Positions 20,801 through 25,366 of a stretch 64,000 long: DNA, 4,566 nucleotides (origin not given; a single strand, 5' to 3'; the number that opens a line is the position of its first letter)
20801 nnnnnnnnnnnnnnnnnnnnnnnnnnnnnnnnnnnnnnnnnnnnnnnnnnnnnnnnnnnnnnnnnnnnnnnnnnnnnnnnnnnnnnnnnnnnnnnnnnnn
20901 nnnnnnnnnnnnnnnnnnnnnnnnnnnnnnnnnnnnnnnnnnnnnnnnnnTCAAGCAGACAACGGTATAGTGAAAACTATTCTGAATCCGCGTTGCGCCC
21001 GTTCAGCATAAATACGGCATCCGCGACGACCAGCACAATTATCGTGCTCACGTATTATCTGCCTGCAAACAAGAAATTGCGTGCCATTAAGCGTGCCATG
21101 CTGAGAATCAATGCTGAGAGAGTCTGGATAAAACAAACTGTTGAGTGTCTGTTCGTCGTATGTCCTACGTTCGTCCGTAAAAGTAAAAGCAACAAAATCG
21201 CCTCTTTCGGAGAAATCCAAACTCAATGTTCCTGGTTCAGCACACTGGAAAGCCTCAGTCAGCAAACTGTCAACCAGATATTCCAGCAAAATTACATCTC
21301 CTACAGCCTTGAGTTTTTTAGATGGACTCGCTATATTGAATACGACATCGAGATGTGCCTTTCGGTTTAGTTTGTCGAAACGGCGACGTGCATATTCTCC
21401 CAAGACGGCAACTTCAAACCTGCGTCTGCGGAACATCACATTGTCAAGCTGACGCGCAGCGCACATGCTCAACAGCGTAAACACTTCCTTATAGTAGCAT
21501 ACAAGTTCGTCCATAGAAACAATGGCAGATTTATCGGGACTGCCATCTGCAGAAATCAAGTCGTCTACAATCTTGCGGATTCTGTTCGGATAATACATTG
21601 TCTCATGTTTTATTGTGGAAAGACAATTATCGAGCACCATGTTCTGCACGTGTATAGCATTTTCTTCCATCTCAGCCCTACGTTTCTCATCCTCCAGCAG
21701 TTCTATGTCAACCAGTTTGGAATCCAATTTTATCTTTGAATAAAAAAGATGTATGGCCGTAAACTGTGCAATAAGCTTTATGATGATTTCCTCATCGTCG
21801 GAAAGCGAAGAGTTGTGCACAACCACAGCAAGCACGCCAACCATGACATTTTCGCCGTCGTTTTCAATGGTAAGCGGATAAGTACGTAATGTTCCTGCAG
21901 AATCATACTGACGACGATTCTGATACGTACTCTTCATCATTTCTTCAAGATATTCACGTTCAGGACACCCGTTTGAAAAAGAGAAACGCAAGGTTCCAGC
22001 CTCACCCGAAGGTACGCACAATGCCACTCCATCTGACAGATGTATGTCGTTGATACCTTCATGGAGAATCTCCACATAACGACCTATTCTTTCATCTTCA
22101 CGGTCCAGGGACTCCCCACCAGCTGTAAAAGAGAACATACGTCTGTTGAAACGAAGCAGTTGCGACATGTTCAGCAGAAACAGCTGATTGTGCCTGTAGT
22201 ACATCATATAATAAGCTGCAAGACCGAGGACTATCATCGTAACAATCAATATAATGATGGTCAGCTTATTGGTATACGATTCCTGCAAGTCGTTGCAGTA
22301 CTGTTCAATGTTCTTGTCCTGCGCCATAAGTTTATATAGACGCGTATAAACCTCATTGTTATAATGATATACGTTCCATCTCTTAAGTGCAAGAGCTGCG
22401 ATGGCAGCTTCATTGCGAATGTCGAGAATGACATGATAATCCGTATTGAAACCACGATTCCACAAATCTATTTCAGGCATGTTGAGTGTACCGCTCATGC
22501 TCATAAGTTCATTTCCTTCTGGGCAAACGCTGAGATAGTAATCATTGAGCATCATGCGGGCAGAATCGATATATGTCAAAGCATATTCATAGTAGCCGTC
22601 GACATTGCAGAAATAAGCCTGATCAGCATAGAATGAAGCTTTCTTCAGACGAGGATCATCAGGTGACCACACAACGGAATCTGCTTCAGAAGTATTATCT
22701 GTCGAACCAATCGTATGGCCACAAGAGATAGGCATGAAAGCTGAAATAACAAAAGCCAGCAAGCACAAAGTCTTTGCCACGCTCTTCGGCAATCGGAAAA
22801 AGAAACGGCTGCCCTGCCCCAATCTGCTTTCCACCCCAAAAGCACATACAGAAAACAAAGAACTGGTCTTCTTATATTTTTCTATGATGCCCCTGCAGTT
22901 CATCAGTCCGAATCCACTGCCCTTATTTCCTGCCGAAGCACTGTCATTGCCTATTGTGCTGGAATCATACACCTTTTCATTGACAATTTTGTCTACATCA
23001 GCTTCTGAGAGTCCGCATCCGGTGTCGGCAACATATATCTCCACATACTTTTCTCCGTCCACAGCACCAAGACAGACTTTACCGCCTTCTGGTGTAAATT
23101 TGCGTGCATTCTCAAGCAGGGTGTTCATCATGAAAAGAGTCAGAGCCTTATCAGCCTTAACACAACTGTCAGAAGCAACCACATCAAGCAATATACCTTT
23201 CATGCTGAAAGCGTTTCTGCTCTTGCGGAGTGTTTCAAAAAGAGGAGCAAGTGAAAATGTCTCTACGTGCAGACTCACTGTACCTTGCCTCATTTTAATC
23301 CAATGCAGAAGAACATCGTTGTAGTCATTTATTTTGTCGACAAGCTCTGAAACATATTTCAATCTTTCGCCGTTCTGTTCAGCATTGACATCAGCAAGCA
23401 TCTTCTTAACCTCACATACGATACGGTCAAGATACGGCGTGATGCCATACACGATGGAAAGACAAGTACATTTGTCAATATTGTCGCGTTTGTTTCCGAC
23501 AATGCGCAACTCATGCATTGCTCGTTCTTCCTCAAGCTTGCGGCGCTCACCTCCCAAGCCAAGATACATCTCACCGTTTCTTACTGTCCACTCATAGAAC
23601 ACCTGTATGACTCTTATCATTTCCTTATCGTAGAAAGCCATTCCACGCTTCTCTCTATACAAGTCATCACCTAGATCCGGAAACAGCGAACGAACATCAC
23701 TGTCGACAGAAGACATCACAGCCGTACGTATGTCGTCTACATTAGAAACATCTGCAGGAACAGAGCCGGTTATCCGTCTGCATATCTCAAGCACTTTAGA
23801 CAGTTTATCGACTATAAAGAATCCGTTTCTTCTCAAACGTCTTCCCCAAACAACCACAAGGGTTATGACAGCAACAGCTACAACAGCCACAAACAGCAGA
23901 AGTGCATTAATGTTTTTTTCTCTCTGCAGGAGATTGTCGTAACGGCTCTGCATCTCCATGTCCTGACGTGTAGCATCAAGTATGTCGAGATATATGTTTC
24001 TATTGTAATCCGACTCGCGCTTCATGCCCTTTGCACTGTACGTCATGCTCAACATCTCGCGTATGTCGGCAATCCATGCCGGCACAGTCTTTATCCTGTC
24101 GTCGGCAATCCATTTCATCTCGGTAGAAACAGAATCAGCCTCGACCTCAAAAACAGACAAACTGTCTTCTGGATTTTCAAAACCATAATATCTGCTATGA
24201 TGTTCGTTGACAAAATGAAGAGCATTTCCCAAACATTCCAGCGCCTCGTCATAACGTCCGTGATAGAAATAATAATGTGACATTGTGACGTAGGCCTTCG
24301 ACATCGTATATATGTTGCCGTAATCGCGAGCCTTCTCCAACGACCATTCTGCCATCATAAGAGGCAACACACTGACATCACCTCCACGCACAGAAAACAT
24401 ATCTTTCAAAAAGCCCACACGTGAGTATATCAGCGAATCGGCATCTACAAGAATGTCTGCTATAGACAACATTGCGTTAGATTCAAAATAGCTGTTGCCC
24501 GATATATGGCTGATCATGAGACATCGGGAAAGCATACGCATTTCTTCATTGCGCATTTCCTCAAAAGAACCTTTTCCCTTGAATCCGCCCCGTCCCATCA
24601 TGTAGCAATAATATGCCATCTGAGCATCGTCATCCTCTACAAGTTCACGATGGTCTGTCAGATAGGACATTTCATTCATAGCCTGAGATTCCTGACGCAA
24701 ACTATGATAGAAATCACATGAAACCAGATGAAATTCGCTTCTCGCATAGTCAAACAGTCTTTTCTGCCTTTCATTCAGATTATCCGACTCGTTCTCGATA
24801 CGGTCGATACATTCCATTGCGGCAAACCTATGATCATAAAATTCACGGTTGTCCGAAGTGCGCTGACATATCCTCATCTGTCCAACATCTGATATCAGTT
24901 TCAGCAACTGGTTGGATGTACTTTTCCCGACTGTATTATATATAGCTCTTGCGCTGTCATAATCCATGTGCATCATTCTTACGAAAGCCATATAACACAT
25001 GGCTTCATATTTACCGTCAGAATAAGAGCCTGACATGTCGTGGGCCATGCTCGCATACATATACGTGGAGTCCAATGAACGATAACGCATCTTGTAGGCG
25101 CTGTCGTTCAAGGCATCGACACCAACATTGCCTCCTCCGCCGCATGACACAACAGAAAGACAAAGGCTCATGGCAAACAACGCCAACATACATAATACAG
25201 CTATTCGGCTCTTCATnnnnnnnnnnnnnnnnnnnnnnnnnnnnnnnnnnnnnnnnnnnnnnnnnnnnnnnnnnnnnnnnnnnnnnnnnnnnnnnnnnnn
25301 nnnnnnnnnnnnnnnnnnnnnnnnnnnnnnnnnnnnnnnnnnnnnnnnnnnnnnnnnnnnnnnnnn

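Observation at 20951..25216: Two paralogous sensor kinases fused in one 1421-aa reading frame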

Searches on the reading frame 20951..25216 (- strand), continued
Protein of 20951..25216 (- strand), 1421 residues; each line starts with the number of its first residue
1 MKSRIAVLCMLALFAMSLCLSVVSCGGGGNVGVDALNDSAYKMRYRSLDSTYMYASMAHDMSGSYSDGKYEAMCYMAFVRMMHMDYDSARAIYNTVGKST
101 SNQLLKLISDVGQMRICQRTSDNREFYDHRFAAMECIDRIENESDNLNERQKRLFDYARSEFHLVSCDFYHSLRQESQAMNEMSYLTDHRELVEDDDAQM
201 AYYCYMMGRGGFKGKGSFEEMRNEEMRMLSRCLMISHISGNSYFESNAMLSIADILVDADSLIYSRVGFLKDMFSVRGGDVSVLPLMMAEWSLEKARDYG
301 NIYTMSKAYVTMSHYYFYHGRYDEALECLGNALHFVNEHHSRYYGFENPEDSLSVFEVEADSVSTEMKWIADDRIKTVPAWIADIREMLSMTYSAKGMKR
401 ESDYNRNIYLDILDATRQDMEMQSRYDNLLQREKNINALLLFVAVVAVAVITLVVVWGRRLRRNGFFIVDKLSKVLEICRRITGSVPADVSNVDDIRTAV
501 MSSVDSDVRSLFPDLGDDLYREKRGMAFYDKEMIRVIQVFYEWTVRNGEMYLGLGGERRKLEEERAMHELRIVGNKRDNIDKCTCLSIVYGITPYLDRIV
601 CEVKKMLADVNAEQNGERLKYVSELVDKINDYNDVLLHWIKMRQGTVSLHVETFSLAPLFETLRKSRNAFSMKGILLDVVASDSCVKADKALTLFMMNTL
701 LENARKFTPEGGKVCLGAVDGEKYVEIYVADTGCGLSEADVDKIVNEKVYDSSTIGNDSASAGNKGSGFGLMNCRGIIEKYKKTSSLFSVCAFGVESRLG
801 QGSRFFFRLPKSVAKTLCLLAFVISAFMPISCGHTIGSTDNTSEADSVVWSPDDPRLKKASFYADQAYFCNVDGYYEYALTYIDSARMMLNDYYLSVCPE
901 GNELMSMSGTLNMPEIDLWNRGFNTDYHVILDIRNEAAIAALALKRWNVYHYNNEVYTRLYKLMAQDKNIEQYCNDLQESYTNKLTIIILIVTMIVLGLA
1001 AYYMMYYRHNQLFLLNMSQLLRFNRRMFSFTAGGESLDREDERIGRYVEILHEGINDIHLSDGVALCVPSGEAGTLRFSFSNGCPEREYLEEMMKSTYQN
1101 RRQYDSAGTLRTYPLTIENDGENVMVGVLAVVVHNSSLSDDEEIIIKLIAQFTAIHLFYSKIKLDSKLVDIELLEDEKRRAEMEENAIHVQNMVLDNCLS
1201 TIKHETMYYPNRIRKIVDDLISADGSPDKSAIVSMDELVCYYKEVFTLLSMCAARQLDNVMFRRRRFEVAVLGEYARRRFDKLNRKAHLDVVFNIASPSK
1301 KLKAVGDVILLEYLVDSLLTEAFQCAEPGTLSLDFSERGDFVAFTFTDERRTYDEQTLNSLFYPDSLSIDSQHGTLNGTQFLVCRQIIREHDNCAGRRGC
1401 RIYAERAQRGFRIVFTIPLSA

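Call 42: list_cluster_members(proteins=[P0096, P0001, P0003])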
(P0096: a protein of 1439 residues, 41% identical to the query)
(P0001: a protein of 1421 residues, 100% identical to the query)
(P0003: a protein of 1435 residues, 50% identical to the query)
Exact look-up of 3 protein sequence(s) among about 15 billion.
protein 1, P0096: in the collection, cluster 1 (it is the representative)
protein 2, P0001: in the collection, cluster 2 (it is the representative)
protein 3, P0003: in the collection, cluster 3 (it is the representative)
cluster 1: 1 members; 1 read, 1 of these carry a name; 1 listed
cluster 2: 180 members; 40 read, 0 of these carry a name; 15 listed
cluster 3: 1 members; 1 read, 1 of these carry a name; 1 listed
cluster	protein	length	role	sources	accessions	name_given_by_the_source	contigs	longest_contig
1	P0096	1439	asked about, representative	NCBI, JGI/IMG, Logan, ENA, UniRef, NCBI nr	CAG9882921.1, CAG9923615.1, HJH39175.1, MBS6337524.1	DUF5113 domain-containing protein [Bacteroides ovatus] | signal transduction histidine kinase/tetratricopeptide (TPR) repeat protein | histidine kinase n=6 Tax=Bacteroides ovatus TaxID=28116 RepID=A0A6N2XNE4_BACOV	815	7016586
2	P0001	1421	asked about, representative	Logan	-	-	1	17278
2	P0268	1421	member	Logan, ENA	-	-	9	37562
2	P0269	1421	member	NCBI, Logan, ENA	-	-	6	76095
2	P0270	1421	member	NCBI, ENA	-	-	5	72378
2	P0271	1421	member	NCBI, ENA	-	-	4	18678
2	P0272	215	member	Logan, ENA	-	-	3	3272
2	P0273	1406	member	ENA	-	-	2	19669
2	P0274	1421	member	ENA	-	-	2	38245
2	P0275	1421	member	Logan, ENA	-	-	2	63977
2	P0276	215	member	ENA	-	-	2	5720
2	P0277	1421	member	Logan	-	-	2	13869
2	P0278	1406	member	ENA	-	-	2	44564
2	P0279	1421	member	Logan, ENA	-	-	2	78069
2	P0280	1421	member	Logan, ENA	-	-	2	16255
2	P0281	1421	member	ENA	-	-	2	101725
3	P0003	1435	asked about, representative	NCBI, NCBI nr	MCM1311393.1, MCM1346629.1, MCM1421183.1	MAG: DUF5112 domain-containing protein [Bacteroides sp.] | DUF5112 domain-containing protein [Roseburia sp.]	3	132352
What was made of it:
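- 180 near-identical sequences from independent assemblies, mostly 1421 aa (call 42). 180 cluster members, mostly full length, from independent assemblies (call 42).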

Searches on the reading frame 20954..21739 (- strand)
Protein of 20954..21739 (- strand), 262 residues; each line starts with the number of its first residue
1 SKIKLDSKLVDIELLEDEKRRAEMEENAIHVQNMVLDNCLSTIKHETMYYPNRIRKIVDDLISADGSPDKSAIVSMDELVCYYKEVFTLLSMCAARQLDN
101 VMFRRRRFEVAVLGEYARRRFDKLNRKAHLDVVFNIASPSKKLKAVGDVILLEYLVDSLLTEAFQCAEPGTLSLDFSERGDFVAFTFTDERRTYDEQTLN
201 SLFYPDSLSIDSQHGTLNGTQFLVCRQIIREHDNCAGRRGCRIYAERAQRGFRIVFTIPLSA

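Call 26: search_solved_structures(query=A3, max_evalue=1, show_alignments=4)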
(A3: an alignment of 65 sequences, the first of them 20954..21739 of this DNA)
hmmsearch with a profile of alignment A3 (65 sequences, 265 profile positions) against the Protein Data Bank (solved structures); distinct sequences matched with E-value up to 1: 26.
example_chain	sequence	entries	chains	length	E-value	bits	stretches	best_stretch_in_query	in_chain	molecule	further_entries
3a0t_A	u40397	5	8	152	4.6e-06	29.8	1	109-263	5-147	Sensor protein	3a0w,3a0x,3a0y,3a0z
3sl2_A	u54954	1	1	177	0.00014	25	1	128-264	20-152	Sensor histidine kinase yycG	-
6paj_A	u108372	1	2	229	0.00022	24.3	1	112-259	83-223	Sensor protein SrrB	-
9jfj_A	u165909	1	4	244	0.00022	24.3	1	108-233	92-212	Sensor histidine kinase ZraS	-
8h70_A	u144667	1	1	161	0.0018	21.3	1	109-237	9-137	Phosphate regulon sensor protein PhoR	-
8a7f_A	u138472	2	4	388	0.0023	21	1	112-263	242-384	Putative Sensory box protein,Sensor protein FixL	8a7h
8a3u_A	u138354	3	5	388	0.0023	21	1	112-263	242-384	Putative Sensory box protein,Sensor protein FixL | Putative Sensory box protein,Putative Sensory box protein,Sensor protein FixL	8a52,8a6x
4gcz_A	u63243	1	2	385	0.0025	20.9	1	112-263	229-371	Blue-light photoreceptor, Sensor protein fixL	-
7z8n_A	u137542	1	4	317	0.0046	20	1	112-231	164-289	Histidine kinase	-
8g3a_D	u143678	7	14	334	0.0046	20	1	134-225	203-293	Sensor protein BceS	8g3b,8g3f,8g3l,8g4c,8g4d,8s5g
8dvq_A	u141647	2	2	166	0.01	18.8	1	134-234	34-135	Sensor protein VanS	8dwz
7cch_A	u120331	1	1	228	0.012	18.6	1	111-221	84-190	AdeS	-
8u4x_A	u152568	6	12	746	0.013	18.4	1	109-262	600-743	histidine kinase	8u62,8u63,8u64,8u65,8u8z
6dk7_A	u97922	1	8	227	0.023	17.7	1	111-232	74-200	RetS (Regulator of Exopolysaccharide and Type III Secretion)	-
7n0e_B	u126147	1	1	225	0.024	17.6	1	111-232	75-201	Histidine kinase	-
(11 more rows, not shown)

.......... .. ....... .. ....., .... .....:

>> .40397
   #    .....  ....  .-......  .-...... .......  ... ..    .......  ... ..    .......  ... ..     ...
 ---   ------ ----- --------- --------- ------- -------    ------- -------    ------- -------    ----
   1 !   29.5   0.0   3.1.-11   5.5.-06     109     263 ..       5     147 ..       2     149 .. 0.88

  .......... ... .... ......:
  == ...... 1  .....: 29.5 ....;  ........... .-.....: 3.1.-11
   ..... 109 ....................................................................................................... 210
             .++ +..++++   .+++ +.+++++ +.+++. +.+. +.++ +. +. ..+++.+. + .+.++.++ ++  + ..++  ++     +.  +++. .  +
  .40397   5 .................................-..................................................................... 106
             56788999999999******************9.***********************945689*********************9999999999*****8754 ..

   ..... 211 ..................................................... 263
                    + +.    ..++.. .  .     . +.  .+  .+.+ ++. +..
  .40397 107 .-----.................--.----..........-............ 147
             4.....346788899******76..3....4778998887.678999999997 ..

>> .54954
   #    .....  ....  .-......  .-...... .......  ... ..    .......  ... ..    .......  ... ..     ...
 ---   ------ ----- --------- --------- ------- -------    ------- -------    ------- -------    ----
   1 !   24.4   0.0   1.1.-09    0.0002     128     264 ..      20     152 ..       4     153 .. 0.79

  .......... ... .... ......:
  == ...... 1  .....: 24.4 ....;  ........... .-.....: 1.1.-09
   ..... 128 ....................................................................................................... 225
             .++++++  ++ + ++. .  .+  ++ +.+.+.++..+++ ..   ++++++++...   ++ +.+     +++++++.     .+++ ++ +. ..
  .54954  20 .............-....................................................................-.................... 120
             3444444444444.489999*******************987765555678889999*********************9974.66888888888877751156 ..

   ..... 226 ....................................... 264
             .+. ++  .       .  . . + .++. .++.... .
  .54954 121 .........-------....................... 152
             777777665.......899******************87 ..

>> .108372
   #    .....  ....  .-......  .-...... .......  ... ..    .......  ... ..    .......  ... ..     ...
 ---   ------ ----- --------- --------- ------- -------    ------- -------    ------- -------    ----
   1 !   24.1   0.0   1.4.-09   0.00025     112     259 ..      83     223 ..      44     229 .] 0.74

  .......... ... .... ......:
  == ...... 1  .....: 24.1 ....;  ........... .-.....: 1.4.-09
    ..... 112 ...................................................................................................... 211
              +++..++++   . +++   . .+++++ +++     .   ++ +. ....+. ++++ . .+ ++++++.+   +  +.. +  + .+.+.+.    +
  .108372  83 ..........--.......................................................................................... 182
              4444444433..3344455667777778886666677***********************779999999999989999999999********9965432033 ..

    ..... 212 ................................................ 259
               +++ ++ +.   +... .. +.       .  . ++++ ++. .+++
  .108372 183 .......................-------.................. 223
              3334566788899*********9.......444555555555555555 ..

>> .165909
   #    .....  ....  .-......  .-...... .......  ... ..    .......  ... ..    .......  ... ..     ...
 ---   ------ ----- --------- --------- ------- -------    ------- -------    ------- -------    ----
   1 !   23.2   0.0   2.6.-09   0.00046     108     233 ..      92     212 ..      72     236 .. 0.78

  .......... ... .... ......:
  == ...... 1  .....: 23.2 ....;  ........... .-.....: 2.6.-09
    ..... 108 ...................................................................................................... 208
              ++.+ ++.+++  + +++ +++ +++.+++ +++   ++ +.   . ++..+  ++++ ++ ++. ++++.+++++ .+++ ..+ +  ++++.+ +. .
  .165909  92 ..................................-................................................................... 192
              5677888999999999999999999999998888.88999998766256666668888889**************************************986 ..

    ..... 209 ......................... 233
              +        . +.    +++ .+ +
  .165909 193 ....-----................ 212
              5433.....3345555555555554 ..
